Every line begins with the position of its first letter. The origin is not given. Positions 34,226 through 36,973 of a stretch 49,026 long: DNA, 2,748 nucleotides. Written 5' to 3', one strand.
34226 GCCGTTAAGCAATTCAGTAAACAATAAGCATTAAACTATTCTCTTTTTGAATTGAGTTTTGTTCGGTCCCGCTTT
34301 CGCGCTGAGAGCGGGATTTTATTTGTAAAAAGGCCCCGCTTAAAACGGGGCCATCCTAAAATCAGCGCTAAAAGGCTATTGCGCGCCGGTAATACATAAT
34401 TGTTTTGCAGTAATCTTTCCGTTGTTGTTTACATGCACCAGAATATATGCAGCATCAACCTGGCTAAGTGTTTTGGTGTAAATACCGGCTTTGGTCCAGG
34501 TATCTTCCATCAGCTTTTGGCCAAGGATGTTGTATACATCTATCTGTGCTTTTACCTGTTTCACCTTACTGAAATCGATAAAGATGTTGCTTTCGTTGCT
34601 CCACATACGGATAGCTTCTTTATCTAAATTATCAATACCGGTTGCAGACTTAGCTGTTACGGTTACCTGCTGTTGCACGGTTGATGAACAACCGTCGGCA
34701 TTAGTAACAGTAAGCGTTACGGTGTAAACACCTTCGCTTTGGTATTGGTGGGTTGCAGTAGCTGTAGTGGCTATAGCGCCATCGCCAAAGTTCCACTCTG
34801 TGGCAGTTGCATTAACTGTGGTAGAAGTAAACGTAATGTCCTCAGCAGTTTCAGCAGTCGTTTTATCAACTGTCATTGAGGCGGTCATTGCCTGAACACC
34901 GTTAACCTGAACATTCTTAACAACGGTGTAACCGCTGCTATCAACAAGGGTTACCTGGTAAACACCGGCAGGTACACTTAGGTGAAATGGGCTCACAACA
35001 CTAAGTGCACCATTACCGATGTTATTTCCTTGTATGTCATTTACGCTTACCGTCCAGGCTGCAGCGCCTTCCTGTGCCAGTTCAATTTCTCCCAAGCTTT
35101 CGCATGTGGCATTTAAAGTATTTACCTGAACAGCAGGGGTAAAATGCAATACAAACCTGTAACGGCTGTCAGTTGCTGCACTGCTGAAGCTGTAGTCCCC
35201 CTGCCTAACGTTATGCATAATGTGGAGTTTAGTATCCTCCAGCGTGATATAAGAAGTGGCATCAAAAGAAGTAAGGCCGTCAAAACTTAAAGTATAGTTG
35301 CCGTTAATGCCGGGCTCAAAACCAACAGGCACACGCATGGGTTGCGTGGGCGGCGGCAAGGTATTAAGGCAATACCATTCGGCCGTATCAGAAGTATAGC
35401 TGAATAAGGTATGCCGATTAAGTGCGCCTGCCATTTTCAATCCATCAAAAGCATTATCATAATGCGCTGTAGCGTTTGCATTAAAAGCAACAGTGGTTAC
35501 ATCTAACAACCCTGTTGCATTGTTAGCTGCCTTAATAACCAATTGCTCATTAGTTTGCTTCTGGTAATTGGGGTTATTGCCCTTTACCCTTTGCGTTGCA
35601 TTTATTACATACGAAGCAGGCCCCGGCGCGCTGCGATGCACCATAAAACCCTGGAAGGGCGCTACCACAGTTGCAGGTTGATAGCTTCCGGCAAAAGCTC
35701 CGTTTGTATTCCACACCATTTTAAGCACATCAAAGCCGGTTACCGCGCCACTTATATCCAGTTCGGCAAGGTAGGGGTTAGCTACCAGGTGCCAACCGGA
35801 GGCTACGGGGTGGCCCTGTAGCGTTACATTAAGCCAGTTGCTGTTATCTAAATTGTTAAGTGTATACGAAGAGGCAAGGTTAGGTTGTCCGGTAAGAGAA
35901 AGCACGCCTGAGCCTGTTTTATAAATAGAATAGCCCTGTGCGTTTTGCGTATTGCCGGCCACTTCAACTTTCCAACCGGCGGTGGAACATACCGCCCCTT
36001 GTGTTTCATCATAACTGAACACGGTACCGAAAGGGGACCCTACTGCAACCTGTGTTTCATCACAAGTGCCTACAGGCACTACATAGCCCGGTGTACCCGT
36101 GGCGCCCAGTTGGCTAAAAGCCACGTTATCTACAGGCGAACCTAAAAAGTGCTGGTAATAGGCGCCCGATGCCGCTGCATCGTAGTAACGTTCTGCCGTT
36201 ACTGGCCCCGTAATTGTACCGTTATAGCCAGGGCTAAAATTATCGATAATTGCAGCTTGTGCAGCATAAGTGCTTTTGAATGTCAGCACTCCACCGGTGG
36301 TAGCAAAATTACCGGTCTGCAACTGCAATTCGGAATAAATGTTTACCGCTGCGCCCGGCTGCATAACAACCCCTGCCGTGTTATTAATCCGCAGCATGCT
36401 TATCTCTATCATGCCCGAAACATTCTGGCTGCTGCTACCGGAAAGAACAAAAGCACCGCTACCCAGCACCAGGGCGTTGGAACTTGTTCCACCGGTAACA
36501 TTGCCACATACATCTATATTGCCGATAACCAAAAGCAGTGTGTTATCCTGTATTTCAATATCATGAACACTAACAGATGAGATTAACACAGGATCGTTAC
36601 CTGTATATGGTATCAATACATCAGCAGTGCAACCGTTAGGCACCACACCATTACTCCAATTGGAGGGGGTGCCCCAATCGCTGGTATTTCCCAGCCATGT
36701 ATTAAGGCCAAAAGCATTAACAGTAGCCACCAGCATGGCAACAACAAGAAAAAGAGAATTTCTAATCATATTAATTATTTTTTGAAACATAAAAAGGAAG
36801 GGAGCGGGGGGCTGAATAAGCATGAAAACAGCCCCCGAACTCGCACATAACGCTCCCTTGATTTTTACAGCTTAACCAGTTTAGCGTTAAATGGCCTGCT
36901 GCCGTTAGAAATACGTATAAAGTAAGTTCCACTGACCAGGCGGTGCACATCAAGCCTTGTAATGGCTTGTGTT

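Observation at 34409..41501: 353-bp tract with a single mismatch shared by two diverged paralogous genes: apparent gene conversion of the PKD/T9SS-CTD cassette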

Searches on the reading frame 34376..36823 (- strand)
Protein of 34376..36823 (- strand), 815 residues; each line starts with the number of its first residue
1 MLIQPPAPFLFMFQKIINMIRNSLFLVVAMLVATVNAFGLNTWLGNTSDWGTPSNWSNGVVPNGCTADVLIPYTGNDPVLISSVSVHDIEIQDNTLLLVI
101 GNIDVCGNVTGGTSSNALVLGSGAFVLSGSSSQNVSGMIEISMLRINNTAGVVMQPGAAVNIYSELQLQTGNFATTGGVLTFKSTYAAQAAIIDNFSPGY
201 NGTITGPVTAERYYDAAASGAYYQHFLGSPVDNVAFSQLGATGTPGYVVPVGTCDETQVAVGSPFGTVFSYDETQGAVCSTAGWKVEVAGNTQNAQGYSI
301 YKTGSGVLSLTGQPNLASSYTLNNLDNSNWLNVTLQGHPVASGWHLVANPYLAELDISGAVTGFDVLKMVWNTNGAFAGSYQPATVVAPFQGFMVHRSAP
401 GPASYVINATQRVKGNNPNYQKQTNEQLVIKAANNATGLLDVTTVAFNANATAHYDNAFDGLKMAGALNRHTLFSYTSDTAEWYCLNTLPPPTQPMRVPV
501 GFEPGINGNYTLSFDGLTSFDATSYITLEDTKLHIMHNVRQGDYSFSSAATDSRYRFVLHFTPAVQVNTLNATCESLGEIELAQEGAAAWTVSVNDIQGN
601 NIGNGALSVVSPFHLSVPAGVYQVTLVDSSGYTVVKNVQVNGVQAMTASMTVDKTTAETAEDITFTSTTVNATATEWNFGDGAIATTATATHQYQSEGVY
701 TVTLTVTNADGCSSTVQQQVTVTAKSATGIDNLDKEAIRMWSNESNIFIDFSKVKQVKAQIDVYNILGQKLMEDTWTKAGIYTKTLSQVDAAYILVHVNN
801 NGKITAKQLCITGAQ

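Call 4: search_protein_families(library=pfam, proteins=[window:34376-36823:-], max_evalue=0.01)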
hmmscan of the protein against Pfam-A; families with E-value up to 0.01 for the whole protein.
window:34376-36823:- (815 aa): 3 families
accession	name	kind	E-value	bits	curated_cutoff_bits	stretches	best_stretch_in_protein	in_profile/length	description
PF18911.6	PKD_4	-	2.9e-14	53.3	27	1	661-722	22-83/85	PKD domain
PF00801.26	PKD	-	1.1e-09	38.6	23.5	1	651-715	5-74/80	PKD domain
PF08329.16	ChitinaseA_N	-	0.0003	20.9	21.2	1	680-726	65-111/133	Chitinase A, N-terminal domain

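Call 5: search_protein_families(library=ncbifam, proteins=[window:34376-36823:-], max_evalue=0.1)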
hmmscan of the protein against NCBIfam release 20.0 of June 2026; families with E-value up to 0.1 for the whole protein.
window:34376-36823:- (815 aa): 4 families
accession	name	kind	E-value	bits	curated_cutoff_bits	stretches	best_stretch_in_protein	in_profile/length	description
TIGR04183.1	Por_Secre_tail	domain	6.7e-06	26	23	1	746-807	8-68/72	T9SS type A sorting domain-containing protein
NF033932.1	LapB_rpt_80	domain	0.00072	19.8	45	1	698-732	1-36/83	LapB repeat-containing protein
NF033708.1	T9SS_Cterm_ChiA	domain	0.0014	18.4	40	1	760-809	3-53/55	T9SS sorting signal type C domain-containing protein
TIGR02601.1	autotrns_rpt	repeat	0.069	13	19.85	0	299-315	1-16/32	beta strand repeat protein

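Call 11: find_encoding_contigs(protein=window:34376-36823:-, flank=10000, max_places=10)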
Protein window:34376-36823:- (815 aa): no gene with exactly this product is on record in the collection.

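Call 12: find_encoding_contigs(protein=window:34376-36769:-, flank=10000, max_places=10)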
Protein window:34376-36769:- (797 aa): no gene with exactly this product is on record in the collection.

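Call 17: find_related_loci(query=window:34376-36769:-, collection=genome_contigs, flank=10000)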
Query window:34376-36769:- (797 aa) in genome_contigs; peptide patterns used: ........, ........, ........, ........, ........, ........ (x = any residue, [..] = any of these).
36 stretches matched a pattern; 2 encode a relative of the query (tblastn E <= 1e-3); 2 distinct loci.
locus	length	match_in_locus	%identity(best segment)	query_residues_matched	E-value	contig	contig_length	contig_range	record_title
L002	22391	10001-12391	88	1-797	0e+0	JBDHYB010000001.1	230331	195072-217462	MAG: Chitinophagales bacterium isolate AS-MICRO-OLR.239 NODE_92_length_230331_cov_6.258377, whole genome shotgun sequenc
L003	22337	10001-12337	45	25-794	0e+0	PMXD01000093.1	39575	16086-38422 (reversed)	MAG: Bacteroidetes bacterium isolate bog_950 73.20110700_S3M.57_contig_3433, whole genome shotgun sequence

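Call 46: search_solved_structures(query=window:34376-36769:-, max_evalue=0.01)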
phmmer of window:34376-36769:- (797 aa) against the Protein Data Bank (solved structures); distinct sequences matched with E-value up to 0.01: 14.
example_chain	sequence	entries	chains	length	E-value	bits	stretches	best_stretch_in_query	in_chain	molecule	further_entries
1l0q_A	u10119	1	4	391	3.6e-09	38.7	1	642-704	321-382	Surface layer protein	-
9lqj_A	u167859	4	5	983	9.8e-07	30.7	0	655-698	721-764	Collagenase ColH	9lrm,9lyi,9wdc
9lrk_A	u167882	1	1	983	9.8e-07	30.7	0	655-698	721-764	Collagenase ColH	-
4l9d_A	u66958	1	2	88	4.1e-06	28.6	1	648-705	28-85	Protease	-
2c26_A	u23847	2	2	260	3.2e-05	25.7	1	633-712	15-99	ENDOGLUCANASE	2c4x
4jrw_A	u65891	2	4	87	3.4e-05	25.6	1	655-699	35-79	Collagenase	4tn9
2y72_A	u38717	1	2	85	3.5e-05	25.5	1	655-699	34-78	COLLAGENASE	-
4aqo_A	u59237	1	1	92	3.8e-05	25.4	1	655-699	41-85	COLLAGENASE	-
2kzw_A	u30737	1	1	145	9.5e-05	24.1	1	628-696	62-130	Uncharacterized protein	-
4u6t_A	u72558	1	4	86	0.0011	20.6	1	655-697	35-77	ColH protein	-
4u7k_A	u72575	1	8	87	0.0011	20.6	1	655-697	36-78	ColH protein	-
2y3u_A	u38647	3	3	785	0.0012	20.4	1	655-699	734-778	COLLAGENASE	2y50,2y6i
4jgu_A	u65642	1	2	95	0.0036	18.9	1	656-705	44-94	ColH protein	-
6aem_A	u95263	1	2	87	0.0038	18.8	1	656-702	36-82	PKD domain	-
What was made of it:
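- On PKD domain (PF18911 / PF00801): PDB sequence hits are to ColG/ColH PKD domains (call 46).
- Tried and rejected: There are no Pfam, NCBIfam or PDB sequence matches (calls 4, 5, 46).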

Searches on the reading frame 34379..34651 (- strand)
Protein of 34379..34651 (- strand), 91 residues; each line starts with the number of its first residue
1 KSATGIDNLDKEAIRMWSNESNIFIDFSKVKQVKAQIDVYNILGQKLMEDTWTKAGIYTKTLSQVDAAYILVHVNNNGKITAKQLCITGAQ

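Call 65: predict_structure(alignment_id=A5)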
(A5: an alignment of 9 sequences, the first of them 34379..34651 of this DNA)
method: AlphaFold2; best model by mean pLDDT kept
length: 91 residues; sequences in the alignment: 9
mean_pLDDT: 83.6   pTM: 0.75
mean pLDDT of the five models: 83.6, 80.0, 76.1, 75.1, 73.9
residues with pLDDT >= 90: 52; 70-90: 22; 50-70: 8; < 50: 9
segments of 3 or more residues with pLDDT < 50: 1-9
pLDDT, mean of each block of 10 residues (from residue 1): 42 83 92 94 92 95 80 93 84 52
secondary structure, 60 per line:
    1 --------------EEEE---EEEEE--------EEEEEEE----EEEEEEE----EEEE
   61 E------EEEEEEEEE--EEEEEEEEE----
elements in order: E15-18 E22-26 E35-41 E46-52 E57-61 E68-76 E79-87
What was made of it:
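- On T9SS type A C-terminal sorting domain (TIGR04183 / PF18962): AlphaFold model of the last 91 aa: pLDDT 83.6, pTM 0.75, 7 strands (call 65).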

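Call 68: fold_search(model_id=the predicted structure, library=pdb)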
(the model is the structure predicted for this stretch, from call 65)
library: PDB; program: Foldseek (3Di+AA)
matches with E <= 10: 1770; with E <= 0.001: 2
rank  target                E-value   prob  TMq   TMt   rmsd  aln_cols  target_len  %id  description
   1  4g5a_A                9.1e-04  1.00  0.70  0.65   2.3        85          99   14  Crystal structure of a putative member of duf 3244 protein family (BT_1867) from Bacteroides thetaiotaomicron VPI-5482 (released 2012-09-19)
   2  3sd2                  9.6e-04  1.00  0.70  0.73   1.8        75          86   15  Crystal structure of a putative member of duf3244 protein family (BT_3571) from Bacteroides thetaiotaomicron vpi-5482 at (released 2011-06-29)
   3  8glk_D                1.4e-03  1.00  0.67  0.80   2.3        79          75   18  The Type 9 Secretion System dGldL peak II, NucA substrate bound complex (released 2024-01-31)
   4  8gl8_D                1.6e-03  1.00  0.65  0.76   2.4        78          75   17  The Type 9 Secretion System Extended Translocon - SprA-PorV-PPI-RemZ-SkpA-SprE complex (released 2024-01-31)
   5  3d33_A                3.0e-03  1.00  0.69  0.67   1.8        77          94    8  Crystal structure of a duf3244 family protein with an immunoglobulin-like beta-sandwich fold (bvu_0276) from bacteroid (released 2008-05-27)
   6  4gh7_D                3.0e-03  1.00  0.57  0.21   3.9        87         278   20  Crystal structure of Anticalin N7A in complex with oncofetal fibronectin fragment Fn7B8 (released 2012-12-26)
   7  3d33_B                3.3e-03  1.00  0.69  0.68   1.8        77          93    8  Crystal structure of a duf3244 family protein with an immunoglobulin-like beta-sandwich fold (bvu_0276) from bacteroid (released 2008-05-27)
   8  5n47_B                4.4e-03  1.00  0.60  0.33   3.4        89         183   19  Structure of Anticalin N7E in complex with the three-domain fragment Fn7B8 of human oncofetal fibronectin (released 2018-02-14)
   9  3fn9_A                5.2e-03  0.99  0.33  0.08   7.2       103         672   10  Crystal structure of putative beta-galactosidase from bacteroides fragilis (released 2009-01-13)
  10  3wno_A                6.7e-03  1.00  0.59  0.09   5.3        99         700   10  D308A mutant of Bacillus circulans T-3040 cycloisomaltooligosaccharide glucanotransferase complexed with cycloisomalto (released 2014-02-05)
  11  2fnb_MODEL_1_A        7.1e-03  1.00  0.53  0.51   3.4        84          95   19  NMR STRUCTURE OF THE FIBRONECTIN ED-B DOMAIN, NMR, 20 STRUCTURES (released 1998-12-23)
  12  6u7i_A                7.5e-03  1.00  0.64  0.11   2.6        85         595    8  Faecalibacterium prausnitzii Beta-glucuronidase (released 2019-10-30)
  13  3wnn_A                7.9e-03  1.00  0.57  0.09   5.4        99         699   10  D308A mutant of Bacillus circulans T-3040 cycloisomaltooligosaccharide glucanotransferase complexed with isomaltooctao (released 2014-02-05)
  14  8qb1_A                8.4e-03  1.00  0.66  0.68   2.5        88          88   11  C-terminal domain of mirolase from Tannerella forsythia (released 2024-02-28)
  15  8peq_B                8.4e-03  1.00  0.56  0.22   4.0        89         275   19  Complex of diubiquitin-derived artificial binding protein (Affilin) variant Af2 with its target oncofetal fibronectin  (released 2024-06-26)
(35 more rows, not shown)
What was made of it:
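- Tried and rejected: The CTD had to be modelled alone (calls 65, 68).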

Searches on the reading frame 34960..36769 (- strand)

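Call 58: find_homologous_proteins(query=window:34960-36769:-, max_evalue=0.00001)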
Query window:34960-36769:- (603 aa): 34 proteins with E <= 0.00001 among 8000 candidates.
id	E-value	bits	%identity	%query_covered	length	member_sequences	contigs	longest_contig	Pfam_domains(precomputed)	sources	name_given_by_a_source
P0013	0.0e+0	1229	90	100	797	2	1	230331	PF00801.27,PF18911.7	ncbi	-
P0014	0.0e+0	1204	88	100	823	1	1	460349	PF00801.27,PF18911.7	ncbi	-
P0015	2.5e-197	675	52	98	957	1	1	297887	PF00801.27,PF18962.8,PF18911.7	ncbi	-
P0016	5.2e-158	545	46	97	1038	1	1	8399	PF00801.27,PF13573.13,PF08329.17,PF18911.7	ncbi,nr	ncbi:MAG: hypothetical protein JWO06_2232, partial [Bacteroidota bacterium]|nr:hypothetical protein 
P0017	1.1e-157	544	48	96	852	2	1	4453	PF00801.27,PF18911.7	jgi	-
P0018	2.5e-152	526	48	96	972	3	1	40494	PF00801.27,PF18911.7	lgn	-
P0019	5.0e-152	525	49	89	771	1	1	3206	PF00801.27,PF18911.7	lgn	-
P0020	1.7e-150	520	47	96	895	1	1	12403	PF00801.27,PF18911.7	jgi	jgi:hypothetical protein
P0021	1.6e-148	514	48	97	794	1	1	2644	PF00801.27,PF18911.7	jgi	jgi:hypothetical protein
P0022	2.8e-146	506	46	94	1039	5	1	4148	PF00801.27,PF18911.7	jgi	jgi:hypothetical protein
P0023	3.2e-143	496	45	98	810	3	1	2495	PF00801.27,PF18911.7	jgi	jgi:hypothetical protein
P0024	4.8e-143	496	42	99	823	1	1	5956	PF00801.27,PF18962.8,PF18911.7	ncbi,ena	-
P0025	7.7e-143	495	45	98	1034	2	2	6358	PF00801.27,PF18911.7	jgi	jgi:hypothetical protein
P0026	3.6e-142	493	45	96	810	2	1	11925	PF00801.27,PF18911.7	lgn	-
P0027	4.1e-142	493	44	100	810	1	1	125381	PF00801.27,PF18962.8,PF18911.7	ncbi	-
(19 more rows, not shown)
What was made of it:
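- The family has many paralogues in Chitinophagales genomes (call 58).
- Tried and rejected: Its 34 homologues are unnamed or labelled hypothetical or generic 'PKD/Ig-like/T9SS sorting domain-containing' proteins (call 58).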
